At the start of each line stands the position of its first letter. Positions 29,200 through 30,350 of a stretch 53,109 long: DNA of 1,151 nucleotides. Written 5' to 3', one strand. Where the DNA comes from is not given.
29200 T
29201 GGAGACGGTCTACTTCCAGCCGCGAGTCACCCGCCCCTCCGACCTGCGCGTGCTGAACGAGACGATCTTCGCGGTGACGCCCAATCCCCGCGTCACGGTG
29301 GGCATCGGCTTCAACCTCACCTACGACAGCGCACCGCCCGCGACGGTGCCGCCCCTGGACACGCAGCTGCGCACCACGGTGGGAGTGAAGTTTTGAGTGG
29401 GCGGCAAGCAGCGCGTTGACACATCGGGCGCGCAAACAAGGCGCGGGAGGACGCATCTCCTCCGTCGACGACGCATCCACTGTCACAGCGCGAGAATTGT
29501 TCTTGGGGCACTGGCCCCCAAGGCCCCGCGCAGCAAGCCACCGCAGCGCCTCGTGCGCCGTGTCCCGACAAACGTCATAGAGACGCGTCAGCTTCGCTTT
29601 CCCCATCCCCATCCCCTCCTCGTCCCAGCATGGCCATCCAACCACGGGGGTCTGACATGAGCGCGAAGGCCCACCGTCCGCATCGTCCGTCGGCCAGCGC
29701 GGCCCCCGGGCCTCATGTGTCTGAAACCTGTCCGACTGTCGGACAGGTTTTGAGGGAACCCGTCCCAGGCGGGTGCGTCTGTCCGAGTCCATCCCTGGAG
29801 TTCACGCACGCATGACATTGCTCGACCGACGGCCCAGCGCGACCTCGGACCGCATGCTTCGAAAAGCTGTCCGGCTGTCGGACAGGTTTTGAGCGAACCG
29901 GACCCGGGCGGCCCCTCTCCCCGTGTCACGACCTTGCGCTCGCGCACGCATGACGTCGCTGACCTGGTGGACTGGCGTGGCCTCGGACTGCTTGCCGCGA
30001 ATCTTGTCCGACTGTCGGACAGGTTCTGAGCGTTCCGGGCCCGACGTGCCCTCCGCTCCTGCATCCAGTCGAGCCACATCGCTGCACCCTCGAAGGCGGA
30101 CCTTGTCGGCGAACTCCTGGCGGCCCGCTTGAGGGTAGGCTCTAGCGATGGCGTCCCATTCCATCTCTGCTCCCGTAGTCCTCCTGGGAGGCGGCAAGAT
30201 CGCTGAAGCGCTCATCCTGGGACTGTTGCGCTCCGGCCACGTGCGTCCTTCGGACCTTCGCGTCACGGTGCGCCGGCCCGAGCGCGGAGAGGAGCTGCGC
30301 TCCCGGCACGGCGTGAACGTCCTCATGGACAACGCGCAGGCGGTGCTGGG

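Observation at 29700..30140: Array of ~137-bp tandem repeats each carrying a perfect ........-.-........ palindrome, upstream of proC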

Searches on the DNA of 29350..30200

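Call 9: search_rna_families(source=window, start=29350, end=30200, threshold=evalue, max_evalue=10, show_alignments=3)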
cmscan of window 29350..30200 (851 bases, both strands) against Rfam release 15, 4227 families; matches with E-value up to 10: 3.
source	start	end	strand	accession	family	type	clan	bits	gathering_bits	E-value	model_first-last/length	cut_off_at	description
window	29674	29749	+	RF01723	Rhizobiales-2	Gene; sRNA;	-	19.5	40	9.6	1-103/103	no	Rhizobiales-2 RNA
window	29613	29687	-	RF01276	sR53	Gene; snRNA; snoRNA; CD-box;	-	12.1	49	4.7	1-60/60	no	Small nucleolar RNA sR53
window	29492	29518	-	RF01792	eiav_FSE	Cis-reg; frameshift_element;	-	12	40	6.3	1-35/35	no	ribosomal frameshift site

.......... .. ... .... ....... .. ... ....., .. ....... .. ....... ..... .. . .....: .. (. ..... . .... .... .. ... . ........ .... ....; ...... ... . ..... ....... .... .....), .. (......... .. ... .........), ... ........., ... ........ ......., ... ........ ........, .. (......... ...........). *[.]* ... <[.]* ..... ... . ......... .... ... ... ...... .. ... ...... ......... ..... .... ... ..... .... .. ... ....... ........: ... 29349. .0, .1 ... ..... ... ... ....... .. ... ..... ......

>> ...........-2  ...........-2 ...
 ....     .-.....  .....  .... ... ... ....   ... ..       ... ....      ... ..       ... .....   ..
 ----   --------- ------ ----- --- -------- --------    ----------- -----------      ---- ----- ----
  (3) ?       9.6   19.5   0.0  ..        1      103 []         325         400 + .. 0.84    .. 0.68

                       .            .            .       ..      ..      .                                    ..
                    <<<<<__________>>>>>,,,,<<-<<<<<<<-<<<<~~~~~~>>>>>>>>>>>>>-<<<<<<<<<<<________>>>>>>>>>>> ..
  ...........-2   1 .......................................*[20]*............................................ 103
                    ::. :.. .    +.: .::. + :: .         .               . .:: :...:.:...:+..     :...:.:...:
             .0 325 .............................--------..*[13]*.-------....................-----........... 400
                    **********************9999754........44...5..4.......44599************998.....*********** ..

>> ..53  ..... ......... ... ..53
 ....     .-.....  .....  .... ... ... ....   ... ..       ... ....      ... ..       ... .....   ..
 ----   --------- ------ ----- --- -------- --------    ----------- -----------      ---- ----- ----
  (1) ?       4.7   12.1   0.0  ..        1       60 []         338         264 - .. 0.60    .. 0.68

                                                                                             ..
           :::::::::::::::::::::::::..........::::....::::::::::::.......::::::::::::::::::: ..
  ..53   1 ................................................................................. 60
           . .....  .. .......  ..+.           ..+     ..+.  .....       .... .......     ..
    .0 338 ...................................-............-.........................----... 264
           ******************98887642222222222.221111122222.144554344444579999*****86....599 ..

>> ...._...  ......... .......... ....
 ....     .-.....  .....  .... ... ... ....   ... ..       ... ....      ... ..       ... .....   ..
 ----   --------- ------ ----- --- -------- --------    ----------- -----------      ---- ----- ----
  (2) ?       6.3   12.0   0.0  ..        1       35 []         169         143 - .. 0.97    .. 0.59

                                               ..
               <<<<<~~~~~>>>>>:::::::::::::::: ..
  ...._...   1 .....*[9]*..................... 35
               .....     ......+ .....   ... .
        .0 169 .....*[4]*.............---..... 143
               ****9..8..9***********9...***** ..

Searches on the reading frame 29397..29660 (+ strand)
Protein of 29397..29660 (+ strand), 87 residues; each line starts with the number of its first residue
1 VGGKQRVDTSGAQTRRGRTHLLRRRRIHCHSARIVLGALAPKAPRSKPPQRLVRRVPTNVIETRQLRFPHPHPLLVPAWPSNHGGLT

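Call 10: search_protein_families(library=pfam, proteins=[window:29397-29660:+], max_evalue=0.01)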
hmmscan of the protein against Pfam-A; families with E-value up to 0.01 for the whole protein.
window:29397-29660:+ (87 aa): 0 families
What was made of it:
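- Checked: The antisense ORFs (for example 29588-30079) have no Pfam match (call 10).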

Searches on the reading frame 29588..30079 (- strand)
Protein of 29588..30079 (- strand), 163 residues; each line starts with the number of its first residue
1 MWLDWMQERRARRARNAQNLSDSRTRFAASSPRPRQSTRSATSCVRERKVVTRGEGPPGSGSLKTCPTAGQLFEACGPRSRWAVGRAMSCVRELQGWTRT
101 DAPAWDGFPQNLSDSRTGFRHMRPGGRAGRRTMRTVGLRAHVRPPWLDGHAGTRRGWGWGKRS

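Call 10: search_protein_families(library=pfam, proteins=[window:29588-30079:-], max_evalue=0.01)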
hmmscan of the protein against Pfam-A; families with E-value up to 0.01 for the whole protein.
window:29588-30079:- (163 aa): 0 families
